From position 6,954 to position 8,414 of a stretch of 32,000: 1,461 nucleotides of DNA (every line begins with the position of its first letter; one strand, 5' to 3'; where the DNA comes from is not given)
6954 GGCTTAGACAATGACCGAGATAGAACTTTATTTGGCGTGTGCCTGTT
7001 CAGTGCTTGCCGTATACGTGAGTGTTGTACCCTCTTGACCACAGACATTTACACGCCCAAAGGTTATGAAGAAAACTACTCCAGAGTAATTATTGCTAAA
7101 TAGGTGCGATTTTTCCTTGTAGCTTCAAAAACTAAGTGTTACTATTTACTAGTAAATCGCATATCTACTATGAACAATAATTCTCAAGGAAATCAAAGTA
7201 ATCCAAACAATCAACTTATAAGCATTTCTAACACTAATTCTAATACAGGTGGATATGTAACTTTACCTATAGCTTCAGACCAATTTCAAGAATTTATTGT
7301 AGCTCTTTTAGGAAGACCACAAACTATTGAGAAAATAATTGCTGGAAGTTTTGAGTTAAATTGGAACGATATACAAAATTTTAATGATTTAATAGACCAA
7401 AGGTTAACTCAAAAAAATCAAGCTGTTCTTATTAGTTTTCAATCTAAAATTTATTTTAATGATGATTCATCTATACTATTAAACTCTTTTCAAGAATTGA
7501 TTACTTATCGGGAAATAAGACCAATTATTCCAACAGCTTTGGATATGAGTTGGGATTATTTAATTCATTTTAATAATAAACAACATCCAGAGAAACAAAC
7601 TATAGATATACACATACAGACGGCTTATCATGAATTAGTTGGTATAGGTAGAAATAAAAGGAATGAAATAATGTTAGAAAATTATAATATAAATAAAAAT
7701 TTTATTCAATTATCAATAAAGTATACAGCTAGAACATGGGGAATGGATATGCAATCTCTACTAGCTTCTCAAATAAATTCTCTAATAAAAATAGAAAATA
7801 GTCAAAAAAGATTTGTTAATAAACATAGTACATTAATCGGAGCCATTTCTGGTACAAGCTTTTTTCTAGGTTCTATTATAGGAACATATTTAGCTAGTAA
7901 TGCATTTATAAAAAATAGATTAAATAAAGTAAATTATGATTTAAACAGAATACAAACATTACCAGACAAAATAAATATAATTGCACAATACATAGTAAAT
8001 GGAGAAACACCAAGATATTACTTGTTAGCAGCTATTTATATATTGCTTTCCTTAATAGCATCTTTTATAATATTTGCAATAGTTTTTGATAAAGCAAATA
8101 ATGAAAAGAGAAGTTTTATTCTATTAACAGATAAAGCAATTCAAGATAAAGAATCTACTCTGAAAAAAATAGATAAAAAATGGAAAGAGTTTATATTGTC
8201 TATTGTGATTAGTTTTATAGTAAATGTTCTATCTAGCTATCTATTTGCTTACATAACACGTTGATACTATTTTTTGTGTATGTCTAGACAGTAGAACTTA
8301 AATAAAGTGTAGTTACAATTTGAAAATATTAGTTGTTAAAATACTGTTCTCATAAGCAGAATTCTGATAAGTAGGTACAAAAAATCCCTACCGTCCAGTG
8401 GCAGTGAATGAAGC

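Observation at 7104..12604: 5.5-kb sharply AT-rich, HIP1-free block of orphan genes abutting the 3' end of tRNA-Lys: a foreign island with unknown cargo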

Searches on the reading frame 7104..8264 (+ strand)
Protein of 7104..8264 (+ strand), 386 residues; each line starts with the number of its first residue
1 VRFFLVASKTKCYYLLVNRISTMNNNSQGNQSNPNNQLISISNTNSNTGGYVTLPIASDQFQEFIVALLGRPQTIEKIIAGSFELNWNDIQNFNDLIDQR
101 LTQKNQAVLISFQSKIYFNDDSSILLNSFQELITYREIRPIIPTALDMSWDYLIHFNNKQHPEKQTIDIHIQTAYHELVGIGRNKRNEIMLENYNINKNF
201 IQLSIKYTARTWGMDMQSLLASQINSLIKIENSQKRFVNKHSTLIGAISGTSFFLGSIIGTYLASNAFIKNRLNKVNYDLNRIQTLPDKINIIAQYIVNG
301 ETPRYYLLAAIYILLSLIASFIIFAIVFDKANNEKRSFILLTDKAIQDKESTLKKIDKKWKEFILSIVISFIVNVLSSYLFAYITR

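Call 6: search_protein_families(library=pfam, proteins=[window:7104-8264:+], max_evalue=1)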
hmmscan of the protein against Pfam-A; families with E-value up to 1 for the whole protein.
window:7104-8264:+ (386 aa): 3 families
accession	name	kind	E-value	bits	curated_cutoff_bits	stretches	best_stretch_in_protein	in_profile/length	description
PF08570.15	DUF1761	-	0.096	13.4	31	0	313-384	7-62/123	Protein of unknown function (DUF1761)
PF01529.25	DHHC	-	0.53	10.8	28.7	1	297-383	42-115/133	DHHC palmitoyltransferase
PF11190.13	DUF2976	-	0.67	10.3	28.2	0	354-382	54-82/87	Protein of unknown function (DUF2976)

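Call 16: search_protein_families(library=padloc, proteins=[window:7104-8264:+], max_evalue=1)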
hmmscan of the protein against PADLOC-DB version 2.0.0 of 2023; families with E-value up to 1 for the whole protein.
window:7104-8264:+ (386 aa): 0 families

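Call 17: search_protein_families(library=phrogs, proteins=[window:7104-8264:+], max_evalue=1)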
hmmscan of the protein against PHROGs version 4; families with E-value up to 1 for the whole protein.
window:7104-8264:+ (386 aa): 2 families
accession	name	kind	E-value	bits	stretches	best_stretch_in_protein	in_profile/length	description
phrog_38481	-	unknown function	0.052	14.5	1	311-348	4-43/54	-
phrog_38801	-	unknown function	0.31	12.6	0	245-273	26-54/90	-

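Call 18: search_protein_families(library=ncbifam, proteins=[window:7104-8264:+], max_evalue=1)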
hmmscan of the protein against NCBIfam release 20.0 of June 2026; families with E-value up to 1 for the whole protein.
window:7104-8264:+ (386 aa): 0 families

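Call 25: find_homologous_proteins(query=window:7170-8264:+, max_evalue=0.01)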
Query window:7170-8264:+ (364 aa): 50 proteins with E <= 0.01 among 6261 candidates.
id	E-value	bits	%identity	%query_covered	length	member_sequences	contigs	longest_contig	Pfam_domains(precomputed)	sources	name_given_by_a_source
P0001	1.2e-230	782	100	100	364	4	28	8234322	-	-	-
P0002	3.7e-107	377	51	96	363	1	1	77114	-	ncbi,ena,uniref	ncbi:hypothetical protein [uncultured Nostoc sp.]|uniref:hypothetical protein n=1 Tax=uncultured Nos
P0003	3.4e-106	373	48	97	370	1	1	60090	-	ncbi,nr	ncbi:hypothetical protein LC612_18635 [Nostoc sp. CHAB 5834]|nr:hypothetical protein [Nostoc sp. CHA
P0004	7.1e-106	372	49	99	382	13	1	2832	-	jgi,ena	-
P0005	1.1e-103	365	48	93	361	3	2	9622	-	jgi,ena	-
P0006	8.7e-103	362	48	100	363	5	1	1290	-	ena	-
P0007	1.0e-91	326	43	100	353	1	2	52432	-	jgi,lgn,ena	jgi:hypothetical protein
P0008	9.0e-76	273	41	93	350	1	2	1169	-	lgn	-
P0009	2.4e-75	272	41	92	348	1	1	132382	-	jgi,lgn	jgi:hypothetical protein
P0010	3.1e-73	265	39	93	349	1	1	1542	-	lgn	-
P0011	2.3e-72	262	40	92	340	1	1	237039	-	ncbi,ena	-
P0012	6.9e-69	251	38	92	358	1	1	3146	-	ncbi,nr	ncbi:MAG: hypothetical protein F6J86_38920 [Symploca sp. SIO1B1]|nr:hypothetical protein [Symploca s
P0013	7.4e-66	241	38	99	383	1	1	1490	-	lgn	-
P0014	8.9e-65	237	38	92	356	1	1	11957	-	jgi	-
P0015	4.5e-64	235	40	92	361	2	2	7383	-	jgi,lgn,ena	jgi:hypothetical protein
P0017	2.3e-59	219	36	91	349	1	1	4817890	-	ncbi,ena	-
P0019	3.4e-58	216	35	97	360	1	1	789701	-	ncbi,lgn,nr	ncbi:MAG: hypothetical protein H6581_19435 [Bacteroidia bacterium]|nr:hypothetical protein [Bacteroi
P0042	5.0e-46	176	31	96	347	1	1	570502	-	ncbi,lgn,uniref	ncbi:hypothetical protein [Burkholderia sp. LMU1-1-1.1]|uniref:hypothetical protein n=1 Tax=Burkhold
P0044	9.7e-46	175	34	91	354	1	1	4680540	-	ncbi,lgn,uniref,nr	ncbi:Uncharacterised protein [Sphingobacterium spiritivorum]|uniref:Uncharacterized protein n=1 Tax=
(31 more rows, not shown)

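Call 28: find_encoding_contigs(protein=P0002, flank=8000, max_places=2)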
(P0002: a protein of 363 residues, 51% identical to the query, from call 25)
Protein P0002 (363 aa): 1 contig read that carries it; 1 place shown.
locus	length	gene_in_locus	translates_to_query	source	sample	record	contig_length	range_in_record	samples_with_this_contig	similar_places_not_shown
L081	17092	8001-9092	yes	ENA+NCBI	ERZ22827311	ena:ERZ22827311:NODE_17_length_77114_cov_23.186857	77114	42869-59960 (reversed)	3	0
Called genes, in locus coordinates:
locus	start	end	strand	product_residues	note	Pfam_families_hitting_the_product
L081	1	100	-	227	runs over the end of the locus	PF12147:Methyltransf_20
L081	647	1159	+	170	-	PF00258:Flavodoxin_1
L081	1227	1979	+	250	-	PF00975:Thioesterase (weak), PF12146:Hydrolase_4 (weak), PF12697:Abhydrolase_6, PF00561:Abhydrolase_1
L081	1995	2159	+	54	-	-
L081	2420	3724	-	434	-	-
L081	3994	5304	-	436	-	PF00005:ABC_tran, PF02463:SMC_N (faint), PF13304:AAA_21 (faint), PF17912:OB_MalK, PF08402:TOBE_2 (weak)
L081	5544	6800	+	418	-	PF01494:FAD_binding_3, PF01134:GIDA (faint), PF01266:DAO (weak), PF05834:Lycopene_cycl (faint), PF13450:NAD_binding_8 (weak)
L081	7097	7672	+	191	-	PF00436:SSB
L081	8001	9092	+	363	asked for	-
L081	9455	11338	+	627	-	PF01078:Mg_chelatase (faint), PF13191:AAA_16 (faint), PF00005:ABC_tran, PF13401:AAA_22 (faint), PF13304:AAA_21 (weak), PF08352:oligo_HPY, PF00005:ABC_tran, PF02463:SMC_N (weak)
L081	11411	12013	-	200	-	PF02492:cobW, PF03308:MeaB (faint)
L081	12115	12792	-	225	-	PF01730:UreF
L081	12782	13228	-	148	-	PF02814:UreE_N, PF05194:UreE_C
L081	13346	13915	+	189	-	PF05685:Uma2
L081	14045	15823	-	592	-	PF00989:PAS (weak), PF08448:PAS_4 (weak), PF13188:PAS_8 (weak), PF13426:PAS_9, PF08447:PAS_3, PF00512:HisKA, PF02518:HATPase_c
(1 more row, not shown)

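Call 29: find_encoding_contigs(protein=P0003, flank=8000, max_places=2)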
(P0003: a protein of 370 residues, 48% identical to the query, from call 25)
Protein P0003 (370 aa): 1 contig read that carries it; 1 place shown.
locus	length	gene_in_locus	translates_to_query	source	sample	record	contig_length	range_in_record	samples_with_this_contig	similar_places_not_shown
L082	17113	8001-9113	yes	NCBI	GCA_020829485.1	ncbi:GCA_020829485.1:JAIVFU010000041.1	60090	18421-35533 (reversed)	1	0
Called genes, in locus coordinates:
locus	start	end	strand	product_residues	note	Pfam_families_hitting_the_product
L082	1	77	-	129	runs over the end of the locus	-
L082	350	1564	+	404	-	-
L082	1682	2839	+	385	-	-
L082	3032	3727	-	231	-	PF02254:TrkA_N, PF00107:ADH_zinc_N (faint), PF02080:TrkA_C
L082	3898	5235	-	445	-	PF02386:TrkH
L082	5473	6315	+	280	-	PF02353:CMAS, PF03141:Methyltransf_29 (weak), PF13489:Methyltransf_23, PF01209:Ubie_methyltran, PF13847:Methyltransf_31, PF08241:Methyltransf_11, PF08242:Methyltransf_12, PF13649:Methyltransf_25, +1 more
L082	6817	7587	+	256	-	PF00005:ABC_tran, PF02463:SMC_N (weak), PF13304:AAA_21 (faint)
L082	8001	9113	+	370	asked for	-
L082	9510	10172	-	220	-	-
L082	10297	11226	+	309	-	PF00528:BPD_transp_1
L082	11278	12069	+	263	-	PF11103:DUF2887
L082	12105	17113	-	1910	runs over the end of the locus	PF27051:TamB_N (weak), PF04357:TamB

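Call 30: find_encoding_contigs(protein=P0044, flank=8000, max_places=2)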
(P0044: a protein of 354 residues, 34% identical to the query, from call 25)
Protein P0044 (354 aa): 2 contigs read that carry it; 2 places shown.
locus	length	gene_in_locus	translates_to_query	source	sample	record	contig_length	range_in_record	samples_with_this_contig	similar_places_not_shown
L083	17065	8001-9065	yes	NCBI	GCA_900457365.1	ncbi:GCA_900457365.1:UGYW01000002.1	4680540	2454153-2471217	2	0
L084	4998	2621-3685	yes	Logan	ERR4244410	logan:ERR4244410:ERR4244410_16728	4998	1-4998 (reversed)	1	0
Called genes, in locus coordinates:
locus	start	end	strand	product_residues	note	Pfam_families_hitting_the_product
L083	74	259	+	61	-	-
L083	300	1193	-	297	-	PF02498:Bro-N, PF03374:ANT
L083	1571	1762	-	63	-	PF10902:WYL_2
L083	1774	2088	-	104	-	-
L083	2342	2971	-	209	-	-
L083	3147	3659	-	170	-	-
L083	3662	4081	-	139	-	-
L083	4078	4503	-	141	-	-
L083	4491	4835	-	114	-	-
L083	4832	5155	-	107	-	PF20449:DUF6706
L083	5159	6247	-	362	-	-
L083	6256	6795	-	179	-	-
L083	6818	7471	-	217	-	-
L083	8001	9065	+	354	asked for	-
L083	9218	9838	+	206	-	-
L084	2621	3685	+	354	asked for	-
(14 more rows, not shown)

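Call 31: find_encoding_contigs(protein=P0042, flank=8000, max_places=1)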
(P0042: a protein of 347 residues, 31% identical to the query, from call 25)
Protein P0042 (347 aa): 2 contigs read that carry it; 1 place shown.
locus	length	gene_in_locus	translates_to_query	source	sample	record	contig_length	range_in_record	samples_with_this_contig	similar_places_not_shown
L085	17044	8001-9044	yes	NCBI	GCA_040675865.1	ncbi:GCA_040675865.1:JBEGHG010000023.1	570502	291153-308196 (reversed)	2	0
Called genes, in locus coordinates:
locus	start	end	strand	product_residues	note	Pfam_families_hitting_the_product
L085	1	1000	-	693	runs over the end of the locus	PF00270:DEAD (faint), PF04851:ResIII, PF17757:UvrB_inter, PF27431:UvrB_3rd, PF00271:Helicase_C, PF12344:UvrB, PF02151:UVR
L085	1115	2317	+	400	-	PF00155:Aminotran_1_2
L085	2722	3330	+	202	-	PF04862:DUF642, PF07589:PEP_exosort_dom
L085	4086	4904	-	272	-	-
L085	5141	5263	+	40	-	-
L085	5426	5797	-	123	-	-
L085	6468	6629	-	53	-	-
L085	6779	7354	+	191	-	-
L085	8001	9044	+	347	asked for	-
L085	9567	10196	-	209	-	-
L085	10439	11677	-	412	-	-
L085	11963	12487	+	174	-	PF00589:Phage_integrase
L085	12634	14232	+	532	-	PF19614:DUF6119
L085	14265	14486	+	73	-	-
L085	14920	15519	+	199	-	-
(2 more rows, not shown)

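Call 32: find_encoding_contigs(protein=P0019, flank=8000, max_places=1)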
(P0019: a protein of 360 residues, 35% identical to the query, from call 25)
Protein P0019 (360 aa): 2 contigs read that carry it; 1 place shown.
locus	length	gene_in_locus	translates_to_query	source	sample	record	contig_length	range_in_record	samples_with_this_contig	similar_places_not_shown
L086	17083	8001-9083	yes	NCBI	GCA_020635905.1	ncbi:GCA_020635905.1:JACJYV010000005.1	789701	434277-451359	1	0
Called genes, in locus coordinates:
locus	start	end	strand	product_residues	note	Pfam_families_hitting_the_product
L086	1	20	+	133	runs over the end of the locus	PF00583:Acetyltransf_1, PF13673:Acetyltransf_10, PF13508:Acetyltransf_7 (weak)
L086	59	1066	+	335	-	PF23598:LRR_14 (weak), PF24758:LRR_At5g56370 (faint), PF25019:LRR_R13L1-DRL21 (faint), PF12799:LRR_4 (faint), PF23598:LRR_14, PF13855:LRR_8 (weak), PF23598:LRR_14, PF13855:LRR_8 (weak), +1 more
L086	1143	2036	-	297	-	PF05875:Ceramidase, PF04080:Per1 (weak)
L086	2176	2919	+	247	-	-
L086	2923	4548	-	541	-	PF00884:Sulfatase, PF01663:Phosphodiest (faint)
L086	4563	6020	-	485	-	PF07719:TPR_2 (faint), PF13174:TPR_6 (faint), PF00515:TPR_1 (faint), PF13432:TPR_16, PF14559:TPR_19 (faint)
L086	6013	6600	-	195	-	PF04542:Sigma70_r2, PF08281:Sigma70_r4_2, PF04545:Sigma70_r4 (weak)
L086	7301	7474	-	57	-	PF06250:YhcG_C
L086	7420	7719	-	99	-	PF17761:DUF1016_N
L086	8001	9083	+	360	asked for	-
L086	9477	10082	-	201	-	-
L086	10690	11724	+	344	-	PF18962:Por_Secre_tail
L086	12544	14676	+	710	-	PF06832:BiPBP_C (faint), PF00801:PKD (faint), PF18911:PKD_4 (weak)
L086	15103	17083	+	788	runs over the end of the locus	PF01804:Penicil_amidase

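Call 33: find_encoding_contigs(protein=P0017, flank=8000, max_places=1)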
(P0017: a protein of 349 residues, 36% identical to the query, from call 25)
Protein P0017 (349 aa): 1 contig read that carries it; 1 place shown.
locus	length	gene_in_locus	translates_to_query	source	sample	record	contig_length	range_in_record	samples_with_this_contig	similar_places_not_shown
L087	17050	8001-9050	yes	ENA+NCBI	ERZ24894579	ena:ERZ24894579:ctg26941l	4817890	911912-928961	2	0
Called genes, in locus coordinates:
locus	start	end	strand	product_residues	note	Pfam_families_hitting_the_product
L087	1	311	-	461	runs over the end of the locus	PF08521:2CSK_N (weak), PF26769:HAMP_PhoQ, PF00512:HisKA, PF02518:HATPase_c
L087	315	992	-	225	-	PF00072:Response_reg, PF00486:Trans_reg_C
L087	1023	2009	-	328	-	PF13489:Methyltransf_23, PF08241:Methyltransf_11, PF08242:Methyltransf_12, PF13649:Methyltransf_25 (faint)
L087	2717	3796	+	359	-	PF01609:DDE_Tnp_1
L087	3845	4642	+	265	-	-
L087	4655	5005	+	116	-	PF00665:rve (weak)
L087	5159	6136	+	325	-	PF26115:PDDEXK_GAPS4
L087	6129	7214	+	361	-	-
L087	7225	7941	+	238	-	-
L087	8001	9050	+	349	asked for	-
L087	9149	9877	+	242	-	PF00849:PseudoU_synth_2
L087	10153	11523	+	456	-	PF00375:SDF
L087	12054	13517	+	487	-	-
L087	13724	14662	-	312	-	-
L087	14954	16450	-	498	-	-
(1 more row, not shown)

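Call 34: find_encoding_contigs(protein=P0011, flank=8000, max_places=1)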
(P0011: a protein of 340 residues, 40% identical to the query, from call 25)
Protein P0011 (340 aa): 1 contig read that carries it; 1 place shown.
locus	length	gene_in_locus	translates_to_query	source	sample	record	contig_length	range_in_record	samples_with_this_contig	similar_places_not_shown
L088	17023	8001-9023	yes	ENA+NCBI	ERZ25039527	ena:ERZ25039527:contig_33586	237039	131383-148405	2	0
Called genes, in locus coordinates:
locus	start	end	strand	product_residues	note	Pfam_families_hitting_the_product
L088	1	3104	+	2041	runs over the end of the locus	PF01590:GAF, PF13185:GAF_2, PF13492:GAF_3, PF01590:GAF, PF13185:GAF_2, PF13185:GAF_2, PF13492:GAF_3, PF01590:GAF, +21 more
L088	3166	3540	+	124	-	PF00072:Response_reg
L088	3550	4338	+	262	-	PF00561:Abhydrolase_1, PF12146:Hydrolase_4 (weak), PF12697:Abhydrolase_6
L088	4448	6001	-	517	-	PF00589:Phage_integrase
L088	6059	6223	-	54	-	-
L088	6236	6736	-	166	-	PF23343:REP_ORF2-G2P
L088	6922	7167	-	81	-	-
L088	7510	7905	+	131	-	PF13560:HTH_31 (weak), PF01381:HTH_3, PF12844:HTH_19 (weak)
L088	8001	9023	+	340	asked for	-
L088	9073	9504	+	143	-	PF13384:HTH_23, PF13518:HTH_28, PF13551:HTH_29, PF13565:HTH_32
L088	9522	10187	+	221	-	PF13358:DDE_3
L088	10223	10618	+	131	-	PF01637:ATPase_2 (weak)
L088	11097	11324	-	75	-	PF09723:Zn_ribbon_8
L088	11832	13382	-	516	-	PF07219:HemY_N (faint), PF07719:TPR_2 (faint), PF12569:NatA_aux_su (faint), PF00515:TPR_1 (weak), PF13414:TPR_11 (weak), PF14559:TPR_19 (weak), PF13432:TPR_16 (weak), PF23914:TPR_CcmH_CycH (weak), +13 more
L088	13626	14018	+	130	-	PF20161:VpsR (weak), PF00072:Response_reg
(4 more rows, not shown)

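Call 39: find_encoding_contigs(protein=P0001, flank=10000, max_places=8)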
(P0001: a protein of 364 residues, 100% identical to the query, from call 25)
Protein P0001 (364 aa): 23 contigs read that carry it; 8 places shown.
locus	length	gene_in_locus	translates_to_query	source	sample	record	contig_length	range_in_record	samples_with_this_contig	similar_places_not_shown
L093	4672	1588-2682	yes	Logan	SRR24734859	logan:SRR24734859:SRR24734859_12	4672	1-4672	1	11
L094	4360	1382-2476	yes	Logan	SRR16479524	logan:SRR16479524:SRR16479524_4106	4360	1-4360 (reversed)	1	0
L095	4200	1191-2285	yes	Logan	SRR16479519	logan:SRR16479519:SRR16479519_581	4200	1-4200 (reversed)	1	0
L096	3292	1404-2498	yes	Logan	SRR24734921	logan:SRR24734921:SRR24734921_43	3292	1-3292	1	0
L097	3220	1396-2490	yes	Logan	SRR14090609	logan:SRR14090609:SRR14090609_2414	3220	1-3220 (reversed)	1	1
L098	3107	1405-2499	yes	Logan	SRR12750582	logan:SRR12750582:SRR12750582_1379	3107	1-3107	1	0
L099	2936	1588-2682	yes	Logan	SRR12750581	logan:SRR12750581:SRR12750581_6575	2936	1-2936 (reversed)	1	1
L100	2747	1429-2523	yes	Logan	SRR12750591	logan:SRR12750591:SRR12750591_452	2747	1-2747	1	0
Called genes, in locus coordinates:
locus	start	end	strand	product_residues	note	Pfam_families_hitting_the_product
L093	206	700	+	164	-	PF13384:HTH_23 (weak), PF13518:HTH_28 (weak), PF13551:HTH_29 (weak), PF13565:HTH_32, PF13592:HTH_33 (weak)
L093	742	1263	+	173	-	PF13358:DDE_3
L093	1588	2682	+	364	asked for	-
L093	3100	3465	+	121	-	-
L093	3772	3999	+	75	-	-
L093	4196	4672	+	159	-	?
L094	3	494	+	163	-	?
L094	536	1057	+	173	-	PF13358:DDE_3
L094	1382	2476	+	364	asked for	-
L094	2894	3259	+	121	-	-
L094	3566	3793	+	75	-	-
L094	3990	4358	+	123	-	?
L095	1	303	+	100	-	?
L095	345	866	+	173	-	PF13358:DDE_3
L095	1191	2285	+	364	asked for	-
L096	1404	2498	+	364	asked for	-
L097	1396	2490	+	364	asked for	-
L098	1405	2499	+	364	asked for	-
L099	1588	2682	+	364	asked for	-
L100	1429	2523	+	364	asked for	-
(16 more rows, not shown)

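Call 47: predict_structure(alignment_id=A1)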
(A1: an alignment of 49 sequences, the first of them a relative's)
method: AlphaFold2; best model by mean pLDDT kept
length: 364 residues; sequences in the alignment: 49
mean_pLDDT: 85.6   pTM: 0.73
mean pLDDT of the five models: 85.6, 84.6, 84.3, 84.2, 84.2
residues with pLDDT >= 90: 254; 70-90: 50; 50-70: 16; < 50: 44
segments of 3 or more residues with pLDDT < 50: 1-11, 13-25, 156-173
pLDDT, mean of each block of 10 residues (from residue 1): 40 42 48 76 69 93 97 96 94 95 97 94 97 91 95 57 44 69 89 95 94 94 97 96 92 92 92 88 94 97 95 94 96 94 94 92 83
secondary structure, 60 per line:
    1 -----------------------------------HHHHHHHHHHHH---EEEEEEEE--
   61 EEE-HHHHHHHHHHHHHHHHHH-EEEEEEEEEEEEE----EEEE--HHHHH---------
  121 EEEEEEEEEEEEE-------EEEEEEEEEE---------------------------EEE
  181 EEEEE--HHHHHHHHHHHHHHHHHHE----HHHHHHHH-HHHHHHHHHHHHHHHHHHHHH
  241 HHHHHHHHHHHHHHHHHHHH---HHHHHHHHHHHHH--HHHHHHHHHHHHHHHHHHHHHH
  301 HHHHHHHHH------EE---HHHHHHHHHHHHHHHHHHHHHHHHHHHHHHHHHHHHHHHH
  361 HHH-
elements in order: H36-47 E51-58 E61-63 H65-82 E84-96 E101-104 H107-111 E121-133 E141-150 E178-185 H188-205 H211-218 H220-260 H264-276 H279-309 H321-363

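Call 49: fold_search(model_id=the predicted structure, library=pdb)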
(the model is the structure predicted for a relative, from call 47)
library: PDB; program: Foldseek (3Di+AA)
matches with E <= 10: 519; with E <= 0.001: 1
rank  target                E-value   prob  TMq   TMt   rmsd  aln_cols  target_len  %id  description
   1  5a65_B                8.0e-04  0.72  0.13  0.21  13.7       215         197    6  Crystal structure of mouse thiamine triphosphatase in complex with thiamine diphosphate, orthophosphate and magnesium  (released 2015-08-05)
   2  5a65_A                2.2e-03  0.60  0.14  0.20  14.6       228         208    6  Crystal structure of mouse thiamine triphosphatase in complex with thiamine diphosphate, orthophosphate and magnesium  (released 2015-08-05)
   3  9r68_I                3.1e-03  0.35  0.15  0.09  30.6       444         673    8  CPS secretion pathway Wza-Wzc_C1 (Conf 2) (released 2026-03-04)
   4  9hl8_A                1.1e-02  0.30  0.16  0.13  26.8       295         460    8  TRPML1 in complex with compound 8 (released 2025-06-04)
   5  3uid_A                1.2e-02  0.47  0.16  0.28  13.9       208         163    8  Crystal Structure of Protein Ms6760 from Mycobacterium smegmatis (released 2011-11-23)
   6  2gfg_A                1.2e-02  0.20  0.11  0.19  16.6       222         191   10  Crystal structure of a putative adenylate cyclase (bh2851) from bacillus halodurans at 2.12 A resolution (released 2006-05-02)
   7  4qck                  1.7e-02  0.28  0.13  0.13  12.1       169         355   11  Crystal structure of 3-ketosteroid-9-alpha-hydroxylase (KshA) from M. tuberculosis in complex with 4-androstene-3,17-dio (released 2014-07-30)
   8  8tsh_F                1.8e-02  0.28  0.14  0.18  30.0       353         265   11  S. thermodepolymerans KpsMT(E151Q)-KpsE in complex with ATP (released 2024-04-17)
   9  5vx6_A                2.0e-02  0.16  0.08  0.12  12.9       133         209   11  Structure of Bacillus subtilis Inhibitor of motility (MotI/DgrA) (released 2017-11-22)
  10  6aye_A                2.5e-02  0.23  0.18  0.15  21.5       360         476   10  Human apo-TRPML3 channel at pH 7.4 (released 2017-11-08)
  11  4igv                  2.8e-02  0.35  0.15  0.28  13.2       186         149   11  Crystal structure of kirola (Act d 11) (released 2013-09-04)
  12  9r2r_A                3.9e-02  0.41  0.12  0.26  12.3       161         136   10  De novo designed M7 protein fold (released 2025-05-14)
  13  5f8q_A                4.4e-02  0.08  0.08  0.07  19.0       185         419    9  Blood group antigen binding adhesin BabA of Helicobacter pylori strain S831 in complex with Nanobody Nb-ER19 (released 2016-01-20)
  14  5vx6_B                5.5e-02  0.11  0.08  0.11  12.9       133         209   11  Structure of Bacillus subtilis Inhibitor of motility (MotI/DgrA) (released 2017-11-22)
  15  5ur4                  5.9e-02  0.28  0.16  0.28  15.4       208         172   10  1.5 A Crystal structure of PYR1 bound to Pyrabactin (released 2018-01-24)
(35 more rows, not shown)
